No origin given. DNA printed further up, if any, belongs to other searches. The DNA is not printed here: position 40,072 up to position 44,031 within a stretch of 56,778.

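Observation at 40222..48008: Four consecutive proteins with textbook Bacteroidota Sec signal peptides (Gln at +1) where receptor-binding proteins are expected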

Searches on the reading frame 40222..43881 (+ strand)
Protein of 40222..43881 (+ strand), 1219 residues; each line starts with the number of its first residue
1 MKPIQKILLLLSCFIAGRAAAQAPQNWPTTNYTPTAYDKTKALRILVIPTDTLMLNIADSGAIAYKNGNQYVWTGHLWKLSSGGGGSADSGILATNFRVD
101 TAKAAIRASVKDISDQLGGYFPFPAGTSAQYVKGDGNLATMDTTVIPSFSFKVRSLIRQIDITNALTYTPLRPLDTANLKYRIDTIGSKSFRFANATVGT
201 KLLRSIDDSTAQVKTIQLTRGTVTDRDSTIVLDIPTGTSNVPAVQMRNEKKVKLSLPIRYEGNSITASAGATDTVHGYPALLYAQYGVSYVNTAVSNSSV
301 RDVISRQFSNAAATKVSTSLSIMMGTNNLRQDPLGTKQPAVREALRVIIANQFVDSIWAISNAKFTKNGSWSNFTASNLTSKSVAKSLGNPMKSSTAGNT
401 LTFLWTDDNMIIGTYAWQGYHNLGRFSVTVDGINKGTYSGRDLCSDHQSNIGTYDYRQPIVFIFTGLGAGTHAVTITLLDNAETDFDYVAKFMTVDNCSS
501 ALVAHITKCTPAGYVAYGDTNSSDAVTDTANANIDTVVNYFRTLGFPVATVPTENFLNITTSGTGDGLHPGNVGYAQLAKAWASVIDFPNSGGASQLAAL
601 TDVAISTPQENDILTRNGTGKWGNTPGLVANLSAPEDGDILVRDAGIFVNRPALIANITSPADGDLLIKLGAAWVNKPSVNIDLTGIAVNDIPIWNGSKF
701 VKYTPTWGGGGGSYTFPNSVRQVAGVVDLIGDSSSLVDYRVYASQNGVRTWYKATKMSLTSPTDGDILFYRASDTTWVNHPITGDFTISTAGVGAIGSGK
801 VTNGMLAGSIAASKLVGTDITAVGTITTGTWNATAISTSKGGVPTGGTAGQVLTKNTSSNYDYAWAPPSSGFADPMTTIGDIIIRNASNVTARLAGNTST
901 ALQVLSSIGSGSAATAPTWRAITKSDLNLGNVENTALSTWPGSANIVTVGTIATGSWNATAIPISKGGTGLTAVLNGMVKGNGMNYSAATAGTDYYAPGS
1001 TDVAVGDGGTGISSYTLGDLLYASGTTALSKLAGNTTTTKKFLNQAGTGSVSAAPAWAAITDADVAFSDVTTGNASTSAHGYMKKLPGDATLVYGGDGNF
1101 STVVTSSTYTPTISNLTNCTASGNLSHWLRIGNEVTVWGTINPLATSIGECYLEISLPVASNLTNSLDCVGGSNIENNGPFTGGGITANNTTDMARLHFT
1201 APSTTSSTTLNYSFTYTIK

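Call 5: search_protein_families(library=pfam, proteins=[window:40222-43881:+], max_evalue=0.01)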
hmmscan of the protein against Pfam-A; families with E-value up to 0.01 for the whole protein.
window:40222-43881:+ (1219 aa): 2 families
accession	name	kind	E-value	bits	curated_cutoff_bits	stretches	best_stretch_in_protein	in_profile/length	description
PF13472.12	Lipase_GDSL_2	-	2e-08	35.4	32.9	1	262-350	3-98/178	GDSL-like Lipase/Acylhydrolase family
PF00657.28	Lipase_GDSL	-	0.0037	17.9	23.6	0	527-582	145-208/208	GDSL-like Lipase/Acylhydrolase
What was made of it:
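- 40222..43881 (+): g1: 1219-aa exported fibre-like SGNH esterase. Pfam Lipase_GDSL_2, E=2e-8 (call 5).
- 40984..41976 (+): g1 SGNH/GDSL esterase domain (residues ~255-585). Pfam (call 5).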

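Call 6: search_protein_families(library=phrogs, proteins=[window:40222-43881:+], max_evalue=0.01)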
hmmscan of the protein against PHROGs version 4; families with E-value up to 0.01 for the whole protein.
window:40222-43881:+ (1219 aa): 0 families

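Call 8: search_dna_similar(query=window:40222-43881:+, collection=phages, mode=protein, max_rows=25)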
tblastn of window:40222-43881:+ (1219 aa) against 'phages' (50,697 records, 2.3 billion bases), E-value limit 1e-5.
No match.

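Call 10: search_protein_families(library=ncbifam, proteins=[window:40222-43881:+], max_evalue=0.01)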
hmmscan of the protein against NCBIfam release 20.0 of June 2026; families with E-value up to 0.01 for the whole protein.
window:40222-43881:+ (1219 aa): 0 families

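Call 11: find_homologous_proteins(query=window:40222-43881:+)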
Query window:40222-43881:+ (1219 aa): 2 proteins with E <= 0.001 among 8000 candidates.
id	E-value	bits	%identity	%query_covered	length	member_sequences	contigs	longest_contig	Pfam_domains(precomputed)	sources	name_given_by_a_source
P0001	1.0e-86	310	47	30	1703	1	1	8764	PF27114.1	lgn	-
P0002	6.6e-74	268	42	31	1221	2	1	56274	-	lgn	-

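Call 13: find_encoding_contigs(protein=P0002, flank=10000, max_places=3)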
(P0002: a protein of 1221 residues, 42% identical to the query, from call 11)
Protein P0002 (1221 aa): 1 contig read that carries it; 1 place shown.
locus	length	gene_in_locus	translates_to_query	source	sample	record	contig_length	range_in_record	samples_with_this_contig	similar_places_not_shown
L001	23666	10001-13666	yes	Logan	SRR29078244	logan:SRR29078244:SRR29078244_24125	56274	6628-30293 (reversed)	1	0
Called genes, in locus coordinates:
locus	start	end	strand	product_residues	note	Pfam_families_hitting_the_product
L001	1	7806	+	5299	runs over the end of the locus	-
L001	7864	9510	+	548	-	PF07679:I-set (weak), PF13895:Ig_2 (faint), PF13927:Ig_3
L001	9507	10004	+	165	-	-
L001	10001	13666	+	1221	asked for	-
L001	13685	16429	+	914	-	-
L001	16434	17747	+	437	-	-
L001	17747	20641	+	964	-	PF22352:K319L-like_PKD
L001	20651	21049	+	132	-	-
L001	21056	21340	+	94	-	-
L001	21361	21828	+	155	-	-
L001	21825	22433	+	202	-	PF01541:GIY-YIG (weak), PF07460:NUMOD3 (faint)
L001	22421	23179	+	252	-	-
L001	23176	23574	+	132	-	-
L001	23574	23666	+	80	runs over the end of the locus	-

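Call 19: search_protein_families(library=pfam, proteins=[window:40222-43881:+, P0001, P0002, L001:13685-16429:+, L001:16434-17747:+, L001:17747-20641:+], max_evalue=1)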
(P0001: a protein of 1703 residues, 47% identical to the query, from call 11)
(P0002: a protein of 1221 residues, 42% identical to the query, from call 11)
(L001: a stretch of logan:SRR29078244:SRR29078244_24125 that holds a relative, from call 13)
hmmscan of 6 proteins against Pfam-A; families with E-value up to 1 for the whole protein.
window:40222-43881:+ (1219 aa): 2 families
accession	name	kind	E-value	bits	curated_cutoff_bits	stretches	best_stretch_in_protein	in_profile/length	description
PF13472.12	Lipase_GDSL_2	-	2e-08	35.4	32.9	1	262-350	3-98/178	GDSL-like Lipase/Acylhydrolase family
PF00657.28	Lipase_GDSL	-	0.0037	17.9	23.6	1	527-582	145-208/208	GDSL-like Lipase/Acylhydrolase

P0001 (1703 aa): 0 families

P0002 (1221 aa): 1 family
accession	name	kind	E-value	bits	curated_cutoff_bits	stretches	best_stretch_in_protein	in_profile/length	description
PF14267.11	DUF4357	-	0.25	11.7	38.4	0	977-1010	15-48/54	Domain of unknown function (DUF4357)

L001:13685-16429:+ (914 aa): 1 family
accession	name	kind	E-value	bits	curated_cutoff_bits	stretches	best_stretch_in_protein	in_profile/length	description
PF12218.14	End_N_terminal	-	0.076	13.2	26.3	1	59-106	1-48/67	N terminal extension of bacteriophage endosialidase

L001:16434-17747:+ (437 aa): 0 families

L001:17747-20641:+ (964 aa): 2 families
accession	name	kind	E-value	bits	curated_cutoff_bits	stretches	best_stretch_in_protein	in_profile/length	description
PF22352.2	K319L-like_PKD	-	4.7e-32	110.3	27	2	857-941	1-84/84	K319L-like, PKD domain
PF00801.26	PKD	-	0.0035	17.8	23.5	1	873-938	24-78/80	PKD domain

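Call 33: search_solved_structures(query=window:40222-43881:+, max_evalue=1, show_alignments=2)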
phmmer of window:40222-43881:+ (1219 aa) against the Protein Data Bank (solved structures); distinct sequences matched with E-value up to 1: 1.
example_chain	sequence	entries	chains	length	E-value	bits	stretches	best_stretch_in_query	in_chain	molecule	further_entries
4oao_A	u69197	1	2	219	0.58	11.2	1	268-329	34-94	Acetyl xylan esterase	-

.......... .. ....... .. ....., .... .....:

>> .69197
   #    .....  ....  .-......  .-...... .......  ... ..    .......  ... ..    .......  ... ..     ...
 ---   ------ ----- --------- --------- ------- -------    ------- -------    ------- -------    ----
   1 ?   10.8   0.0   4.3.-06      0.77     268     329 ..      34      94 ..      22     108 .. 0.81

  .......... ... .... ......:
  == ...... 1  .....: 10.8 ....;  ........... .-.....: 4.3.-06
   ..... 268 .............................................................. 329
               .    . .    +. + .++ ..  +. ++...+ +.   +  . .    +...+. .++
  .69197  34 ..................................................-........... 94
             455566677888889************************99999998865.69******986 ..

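Call 35: find_encoding_contigs(protein=P0001, flank=10000, max_places=1)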
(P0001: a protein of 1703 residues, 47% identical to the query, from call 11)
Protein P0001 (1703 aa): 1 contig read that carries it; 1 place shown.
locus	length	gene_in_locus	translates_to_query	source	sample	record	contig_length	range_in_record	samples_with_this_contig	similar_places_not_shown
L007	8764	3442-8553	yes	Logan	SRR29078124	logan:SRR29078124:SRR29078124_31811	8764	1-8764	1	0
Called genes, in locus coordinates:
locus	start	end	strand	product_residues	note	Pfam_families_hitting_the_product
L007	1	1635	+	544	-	?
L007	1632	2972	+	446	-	-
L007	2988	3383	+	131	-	-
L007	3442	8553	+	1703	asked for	PF27114:Phage_tail_beta (weak)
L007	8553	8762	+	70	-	?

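Call 73: search_protein_representatives(protein=window:40285-43881:+)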
Query: 1198 residues. Proteins with E-value up to 0.001 (for the whole library): 5456; up to 1e-10: 1146; up to 1e-30: 96. The best 150 are listed.
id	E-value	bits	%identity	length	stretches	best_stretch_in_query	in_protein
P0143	4.7e-204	697.1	54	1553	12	852-1036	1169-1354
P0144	3.3e-144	498.9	48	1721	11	965-1044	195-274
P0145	1.0e-124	434.3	55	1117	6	799-948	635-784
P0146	1.4e-118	414.1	52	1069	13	987-1044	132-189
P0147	6.8e-97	342.2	42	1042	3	216-585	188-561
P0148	1.3e-91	324.8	50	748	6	853-952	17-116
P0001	5.3e-87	309.5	41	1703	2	218-584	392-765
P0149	1.0e-85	305.2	50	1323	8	853-956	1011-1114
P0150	6.0e-84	299.3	49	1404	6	794-941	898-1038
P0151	1.2e-81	291.7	47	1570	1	206-596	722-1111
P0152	1.8e-81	291.1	47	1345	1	220-598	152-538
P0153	1.4e-80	288.2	100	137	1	1062-1198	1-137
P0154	1.1e-75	272.0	41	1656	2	216-586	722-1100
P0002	2.1e-74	267.8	43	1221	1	182-575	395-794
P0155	2.8e-74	267.3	46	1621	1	215-586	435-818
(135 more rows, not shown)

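Call 78: find_related_loci(query=A5, collection=viral_contigs, flank=10000)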
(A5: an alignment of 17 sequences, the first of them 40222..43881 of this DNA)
Query A5 (1219 aa) in viral_contigs; peptide patterns used: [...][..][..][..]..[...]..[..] (x = any residue, [..] = any of these).
45 stretches matched a pattern; 1 encode a relative of the query (tblastn E <= 1e-3); 1 distinct loci.
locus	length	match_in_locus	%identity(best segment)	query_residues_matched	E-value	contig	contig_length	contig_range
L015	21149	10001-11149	46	242-616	1e-83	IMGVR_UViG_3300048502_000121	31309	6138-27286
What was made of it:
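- Tried and rejected: IMG/VR scan with the SGNH-fibre alignment: only one locus, already known (call 78).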

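Call 90: find_related_loci(query=P0143, collection=viral_contigs, flank=8000)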
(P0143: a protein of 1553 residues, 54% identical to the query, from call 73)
Query P0143 (1553 aa) in viral_contigs; peptide patterns used: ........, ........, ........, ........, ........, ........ (x = any residue, [..] = any of these).
16 stretches matched a pattern; 14 encode a relative of the query (tblastn E <= 1e-3); 14 distinct loci.
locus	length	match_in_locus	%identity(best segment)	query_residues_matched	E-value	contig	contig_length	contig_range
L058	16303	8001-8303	64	450-550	2e-34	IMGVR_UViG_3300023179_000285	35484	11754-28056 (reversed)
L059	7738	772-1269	54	432-601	7e-33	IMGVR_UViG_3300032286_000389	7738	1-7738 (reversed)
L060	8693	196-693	53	432-601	4e-32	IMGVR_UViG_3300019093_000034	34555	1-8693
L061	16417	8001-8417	58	411-553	1e-31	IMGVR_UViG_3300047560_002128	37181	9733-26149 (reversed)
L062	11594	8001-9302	41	235-1425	1e-20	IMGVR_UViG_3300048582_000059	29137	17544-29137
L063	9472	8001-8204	56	553-620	6e-14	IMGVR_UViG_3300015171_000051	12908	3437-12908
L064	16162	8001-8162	56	1258-1310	5e-10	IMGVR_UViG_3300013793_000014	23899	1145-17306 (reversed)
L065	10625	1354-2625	47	43-1294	7e-10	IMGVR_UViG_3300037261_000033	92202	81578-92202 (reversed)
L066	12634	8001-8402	34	1258-1343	4e-9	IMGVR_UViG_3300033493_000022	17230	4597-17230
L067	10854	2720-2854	53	1271-1314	7e-6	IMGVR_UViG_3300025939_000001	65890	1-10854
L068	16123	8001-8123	56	251-979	2e-5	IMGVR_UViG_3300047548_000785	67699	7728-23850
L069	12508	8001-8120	55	1270-1308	2e-4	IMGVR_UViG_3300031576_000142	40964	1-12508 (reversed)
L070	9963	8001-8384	37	1167-1290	1e-3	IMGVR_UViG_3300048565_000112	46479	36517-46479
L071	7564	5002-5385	37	1167-1290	9e-4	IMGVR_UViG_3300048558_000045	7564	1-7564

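Call 102: search_dna_similar(query=P0146, collection=phages, mode=protein, max_rows=25, max_evalue=0.001)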
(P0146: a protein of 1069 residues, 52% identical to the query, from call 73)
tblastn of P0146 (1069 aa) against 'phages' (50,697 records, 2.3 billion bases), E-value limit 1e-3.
Records with a match: 2; places in all: 2; records where one place covers at least 80% of the query: 0.
Best place of each record, by identity: 60-80% 1; <60% 1.
By first word of the organism name: Ralstonia 1; Leptolyngbya 1.
By host as written in the record: Ralstonia solanacearum 1; Leptolyngbya boryana 1.
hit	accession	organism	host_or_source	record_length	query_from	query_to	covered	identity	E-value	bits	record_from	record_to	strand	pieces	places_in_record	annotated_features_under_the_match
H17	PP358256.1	Ralstonia phage PY059YO380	Ralstonia solanacearum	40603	376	439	6%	54.7%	5e-6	57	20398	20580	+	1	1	hypothetical protein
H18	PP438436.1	Leptolyngbya phage Lbo-JY46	Leptolyngbya boryana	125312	44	85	4%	64.3%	4e-5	54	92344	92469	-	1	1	hypothetical protein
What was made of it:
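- Tried and rejected: P0146 gave only trivial hits (call 102).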
